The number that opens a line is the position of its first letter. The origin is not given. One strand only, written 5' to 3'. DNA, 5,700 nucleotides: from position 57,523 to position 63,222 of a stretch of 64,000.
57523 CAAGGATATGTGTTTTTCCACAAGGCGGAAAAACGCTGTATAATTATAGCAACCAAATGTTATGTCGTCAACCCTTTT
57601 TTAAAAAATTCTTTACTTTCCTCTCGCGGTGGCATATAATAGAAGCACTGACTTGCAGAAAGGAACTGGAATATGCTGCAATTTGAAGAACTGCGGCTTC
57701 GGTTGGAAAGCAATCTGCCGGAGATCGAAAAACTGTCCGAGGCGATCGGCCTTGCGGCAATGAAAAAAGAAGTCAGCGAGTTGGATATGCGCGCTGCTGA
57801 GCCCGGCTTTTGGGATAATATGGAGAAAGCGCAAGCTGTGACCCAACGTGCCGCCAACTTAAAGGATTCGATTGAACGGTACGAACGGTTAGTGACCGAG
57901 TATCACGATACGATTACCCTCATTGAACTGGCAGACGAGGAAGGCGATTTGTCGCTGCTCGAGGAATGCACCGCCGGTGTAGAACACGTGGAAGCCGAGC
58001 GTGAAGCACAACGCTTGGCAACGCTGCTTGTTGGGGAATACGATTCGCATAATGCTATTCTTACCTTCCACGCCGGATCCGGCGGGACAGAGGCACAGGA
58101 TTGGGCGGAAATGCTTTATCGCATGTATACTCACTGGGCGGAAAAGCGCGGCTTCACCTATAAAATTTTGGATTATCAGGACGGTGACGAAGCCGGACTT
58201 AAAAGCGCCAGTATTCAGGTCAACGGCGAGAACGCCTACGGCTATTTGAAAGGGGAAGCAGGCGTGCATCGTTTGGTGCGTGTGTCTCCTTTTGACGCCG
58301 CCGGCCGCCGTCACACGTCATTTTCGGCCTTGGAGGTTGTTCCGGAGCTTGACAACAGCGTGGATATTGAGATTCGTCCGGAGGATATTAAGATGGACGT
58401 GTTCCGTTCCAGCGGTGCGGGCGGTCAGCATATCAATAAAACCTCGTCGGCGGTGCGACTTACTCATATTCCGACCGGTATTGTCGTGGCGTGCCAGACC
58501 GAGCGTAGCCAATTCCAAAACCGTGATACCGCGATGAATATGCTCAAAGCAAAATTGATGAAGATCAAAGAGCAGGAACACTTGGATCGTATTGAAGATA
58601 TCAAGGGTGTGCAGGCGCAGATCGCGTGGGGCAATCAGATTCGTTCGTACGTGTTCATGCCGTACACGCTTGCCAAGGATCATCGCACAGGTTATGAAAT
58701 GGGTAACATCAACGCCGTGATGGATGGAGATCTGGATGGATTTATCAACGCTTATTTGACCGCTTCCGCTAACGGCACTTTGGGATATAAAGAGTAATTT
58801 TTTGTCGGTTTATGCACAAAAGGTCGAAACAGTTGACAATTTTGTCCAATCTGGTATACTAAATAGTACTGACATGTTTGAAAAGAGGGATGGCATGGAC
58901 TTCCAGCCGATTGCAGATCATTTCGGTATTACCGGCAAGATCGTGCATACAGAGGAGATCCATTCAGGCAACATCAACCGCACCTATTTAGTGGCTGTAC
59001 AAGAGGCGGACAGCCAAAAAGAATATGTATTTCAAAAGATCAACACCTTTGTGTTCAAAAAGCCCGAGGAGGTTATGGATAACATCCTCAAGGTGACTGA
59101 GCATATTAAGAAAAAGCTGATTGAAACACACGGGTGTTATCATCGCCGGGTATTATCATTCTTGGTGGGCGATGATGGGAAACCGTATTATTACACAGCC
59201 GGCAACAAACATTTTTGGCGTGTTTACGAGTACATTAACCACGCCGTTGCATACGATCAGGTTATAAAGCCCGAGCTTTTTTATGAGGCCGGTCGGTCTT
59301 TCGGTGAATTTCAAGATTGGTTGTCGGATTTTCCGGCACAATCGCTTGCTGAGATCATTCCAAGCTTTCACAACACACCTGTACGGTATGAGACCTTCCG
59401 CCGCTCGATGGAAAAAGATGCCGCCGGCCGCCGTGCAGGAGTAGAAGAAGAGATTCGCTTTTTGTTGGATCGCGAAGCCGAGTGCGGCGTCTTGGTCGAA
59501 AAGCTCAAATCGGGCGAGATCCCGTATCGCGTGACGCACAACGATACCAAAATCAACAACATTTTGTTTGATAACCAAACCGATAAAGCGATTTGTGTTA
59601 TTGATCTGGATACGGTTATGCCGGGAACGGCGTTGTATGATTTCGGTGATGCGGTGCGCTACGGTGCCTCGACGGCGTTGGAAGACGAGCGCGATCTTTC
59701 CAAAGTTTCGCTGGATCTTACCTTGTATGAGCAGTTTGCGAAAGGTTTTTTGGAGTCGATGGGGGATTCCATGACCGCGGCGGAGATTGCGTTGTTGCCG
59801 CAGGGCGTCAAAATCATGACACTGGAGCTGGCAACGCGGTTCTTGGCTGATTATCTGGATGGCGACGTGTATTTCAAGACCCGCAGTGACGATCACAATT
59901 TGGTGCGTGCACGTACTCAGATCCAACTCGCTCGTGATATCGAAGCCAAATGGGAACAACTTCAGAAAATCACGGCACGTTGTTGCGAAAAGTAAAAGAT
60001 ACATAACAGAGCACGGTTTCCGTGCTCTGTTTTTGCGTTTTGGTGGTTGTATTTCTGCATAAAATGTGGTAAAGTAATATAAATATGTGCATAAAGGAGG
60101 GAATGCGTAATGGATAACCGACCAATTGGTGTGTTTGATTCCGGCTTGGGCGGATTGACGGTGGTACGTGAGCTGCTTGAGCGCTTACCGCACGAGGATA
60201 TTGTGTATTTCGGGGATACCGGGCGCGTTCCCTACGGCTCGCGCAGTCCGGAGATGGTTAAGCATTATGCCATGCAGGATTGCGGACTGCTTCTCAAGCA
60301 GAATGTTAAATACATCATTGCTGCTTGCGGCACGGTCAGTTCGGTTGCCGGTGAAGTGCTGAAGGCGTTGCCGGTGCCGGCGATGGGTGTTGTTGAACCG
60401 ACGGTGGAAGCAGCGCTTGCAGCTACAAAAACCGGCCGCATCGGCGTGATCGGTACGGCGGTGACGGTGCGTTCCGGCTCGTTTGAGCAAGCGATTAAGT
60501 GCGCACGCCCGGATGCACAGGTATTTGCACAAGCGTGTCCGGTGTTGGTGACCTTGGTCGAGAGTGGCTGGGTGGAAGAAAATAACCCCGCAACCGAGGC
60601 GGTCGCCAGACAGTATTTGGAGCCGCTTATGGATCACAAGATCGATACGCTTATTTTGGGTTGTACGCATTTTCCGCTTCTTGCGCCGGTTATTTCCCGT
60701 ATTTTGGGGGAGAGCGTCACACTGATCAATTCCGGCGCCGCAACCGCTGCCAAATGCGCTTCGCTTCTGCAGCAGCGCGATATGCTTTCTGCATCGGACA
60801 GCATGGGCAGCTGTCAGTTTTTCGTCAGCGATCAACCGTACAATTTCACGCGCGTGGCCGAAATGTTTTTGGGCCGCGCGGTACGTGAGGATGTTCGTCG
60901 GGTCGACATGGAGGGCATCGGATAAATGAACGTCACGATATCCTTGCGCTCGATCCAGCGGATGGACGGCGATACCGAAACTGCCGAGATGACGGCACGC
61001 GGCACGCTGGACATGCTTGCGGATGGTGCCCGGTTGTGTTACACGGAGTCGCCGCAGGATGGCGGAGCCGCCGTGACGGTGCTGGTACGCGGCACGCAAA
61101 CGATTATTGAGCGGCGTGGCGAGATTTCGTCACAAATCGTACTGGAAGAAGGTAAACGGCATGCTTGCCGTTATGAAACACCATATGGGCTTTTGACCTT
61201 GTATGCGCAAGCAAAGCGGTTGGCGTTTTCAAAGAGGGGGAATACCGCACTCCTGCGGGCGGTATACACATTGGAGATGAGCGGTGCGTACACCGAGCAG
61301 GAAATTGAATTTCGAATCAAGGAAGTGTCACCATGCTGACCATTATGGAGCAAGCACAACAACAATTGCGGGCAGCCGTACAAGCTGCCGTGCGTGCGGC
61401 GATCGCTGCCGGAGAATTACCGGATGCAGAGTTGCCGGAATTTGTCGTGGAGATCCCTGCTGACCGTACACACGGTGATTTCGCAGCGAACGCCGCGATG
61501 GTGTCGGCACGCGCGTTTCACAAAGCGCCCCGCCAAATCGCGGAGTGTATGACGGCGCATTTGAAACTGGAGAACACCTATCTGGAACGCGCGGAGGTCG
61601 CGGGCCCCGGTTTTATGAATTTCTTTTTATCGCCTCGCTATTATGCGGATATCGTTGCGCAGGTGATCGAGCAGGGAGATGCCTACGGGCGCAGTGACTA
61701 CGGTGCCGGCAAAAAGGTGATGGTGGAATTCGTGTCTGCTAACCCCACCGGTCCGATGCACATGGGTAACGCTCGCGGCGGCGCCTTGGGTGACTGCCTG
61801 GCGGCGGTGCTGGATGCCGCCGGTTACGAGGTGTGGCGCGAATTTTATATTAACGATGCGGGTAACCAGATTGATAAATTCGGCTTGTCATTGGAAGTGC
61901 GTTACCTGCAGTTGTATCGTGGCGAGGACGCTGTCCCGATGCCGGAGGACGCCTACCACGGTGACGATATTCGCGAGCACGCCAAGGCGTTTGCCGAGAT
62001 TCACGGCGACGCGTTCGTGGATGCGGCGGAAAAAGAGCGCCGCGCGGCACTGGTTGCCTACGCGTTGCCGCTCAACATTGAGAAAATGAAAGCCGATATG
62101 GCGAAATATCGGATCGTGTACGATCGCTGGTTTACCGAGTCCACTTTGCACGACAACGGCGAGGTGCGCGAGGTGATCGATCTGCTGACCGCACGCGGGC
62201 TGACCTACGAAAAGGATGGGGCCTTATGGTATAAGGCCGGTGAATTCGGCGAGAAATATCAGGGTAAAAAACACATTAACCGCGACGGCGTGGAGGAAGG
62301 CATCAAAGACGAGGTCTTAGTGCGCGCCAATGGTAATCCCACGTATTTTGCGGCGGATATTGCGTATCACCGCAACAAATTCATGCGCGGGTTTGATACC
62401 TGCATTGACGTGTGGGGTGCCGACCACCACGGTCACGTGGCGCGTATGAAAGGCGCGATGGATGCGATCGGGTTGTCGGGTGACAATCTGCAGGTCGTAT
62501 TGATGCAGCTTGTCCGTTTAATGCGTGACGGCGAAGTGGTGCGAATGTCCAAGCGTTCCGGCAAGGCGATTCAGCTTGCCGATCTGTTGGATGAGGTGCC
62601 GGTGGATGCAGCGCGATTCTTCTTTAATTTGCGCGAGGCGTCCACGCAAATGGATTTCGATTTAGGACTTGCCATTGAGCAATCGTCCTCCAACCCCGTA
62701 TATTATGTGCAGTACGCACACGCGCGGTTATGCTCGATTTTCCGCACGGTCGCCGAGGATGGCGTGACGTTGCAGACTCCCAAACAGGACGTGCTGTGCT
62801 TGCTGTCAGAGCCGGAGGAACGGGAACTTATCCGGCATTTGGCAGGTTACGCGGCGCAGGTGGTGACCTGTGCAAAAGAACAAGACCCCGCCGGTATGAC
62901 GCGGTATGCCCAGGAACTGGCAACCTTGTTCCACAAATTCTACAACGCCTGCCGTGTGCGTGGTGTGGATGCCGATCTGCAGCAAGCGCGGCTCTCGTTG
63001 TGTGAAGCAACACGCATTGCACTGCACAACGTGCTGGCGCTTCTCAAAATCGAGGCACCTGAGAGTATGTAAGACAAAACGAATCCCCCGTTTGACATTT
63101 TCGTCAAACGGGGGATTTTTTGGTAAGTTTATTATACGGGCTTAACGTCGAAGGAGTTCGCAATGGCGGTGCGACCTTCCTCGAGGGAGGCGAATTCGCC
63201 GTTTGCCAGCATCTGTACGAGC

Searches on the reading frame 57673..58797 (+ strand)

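Call 60: search_protein_families(library=pfam, proteins=[window:57673-58797:+], max_evalue=0.00001)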
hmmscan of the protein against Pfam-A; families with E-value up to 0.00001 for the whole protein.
window:57673-58797:+ (374 aa): 2 families
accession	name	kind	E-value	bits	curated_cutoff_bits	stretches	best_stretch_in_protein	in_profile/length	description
PF03462.23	PCRF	-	4.1e-56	190.3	24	1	30-218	1-192/194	PCRF domain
PF00472.26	RF-1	-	1.9e-42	144.3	35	1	229-338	2-116/116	RF-1 domain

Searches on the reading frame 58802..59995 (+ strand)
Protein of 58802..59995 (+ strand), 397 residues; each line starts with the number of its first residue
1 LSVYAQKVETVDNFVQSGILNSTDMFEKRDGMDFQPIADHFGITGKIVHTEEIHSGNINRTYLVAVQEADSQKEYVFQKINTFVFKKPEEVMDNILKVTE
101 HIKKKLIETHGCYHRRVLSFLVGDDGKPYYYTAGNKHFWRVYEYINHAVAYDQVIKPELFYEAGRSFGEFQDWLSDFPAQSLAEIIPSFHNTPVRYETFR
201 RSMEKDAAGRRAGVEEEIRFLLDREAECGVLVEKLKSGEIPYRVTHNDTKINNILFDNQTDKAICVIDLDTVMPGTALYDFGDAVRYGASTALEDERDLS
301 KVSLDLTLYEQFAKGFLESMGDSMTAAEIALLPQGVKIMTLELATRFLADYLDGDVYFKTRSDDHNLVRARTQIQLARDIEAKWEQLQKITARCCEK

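Call 60: search_protein_families(library=pfam, proteins=[window:58802-59995:+], max_evalue=0.00001)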
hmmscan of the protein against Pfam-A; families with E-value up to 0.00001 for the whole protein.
window:58802-59995:+ (397 aa): 1 family
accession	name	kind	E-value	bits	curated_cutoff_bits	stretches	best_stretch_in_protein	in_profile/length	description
PF01636.29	APH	-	1.2e-17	65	23.2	1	51-291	3-216/239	Phosphotransferase enzyme family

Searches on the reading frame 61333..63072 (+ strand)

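Call 60: search_protein_families(library=pfam, proteins=[window:61333-63072:+], max_evalue=0.00001)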
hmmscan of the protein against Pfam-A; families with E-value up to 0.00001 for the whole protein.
window:61333-63072:+ (579 aa): 3 families
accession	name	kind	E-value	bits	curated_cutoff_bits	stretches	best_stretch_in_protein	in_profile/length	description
PF05746.21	DALR_1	-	2.4e-32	111.9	22.3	1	459-579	1-117/117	DALR anticodon binding domain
PF03485.21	Arg_tRNA_synt_N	-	2.2e-21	76.7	21.5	1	11-99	2-85/85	Arginyl tRNA synthetase N terminal domain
PF00750.26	tRNA-synt_1d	-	3.2e-16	59.7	23.3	1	110-422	4-298/349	tRNA synthetases class I (R), catalytic domain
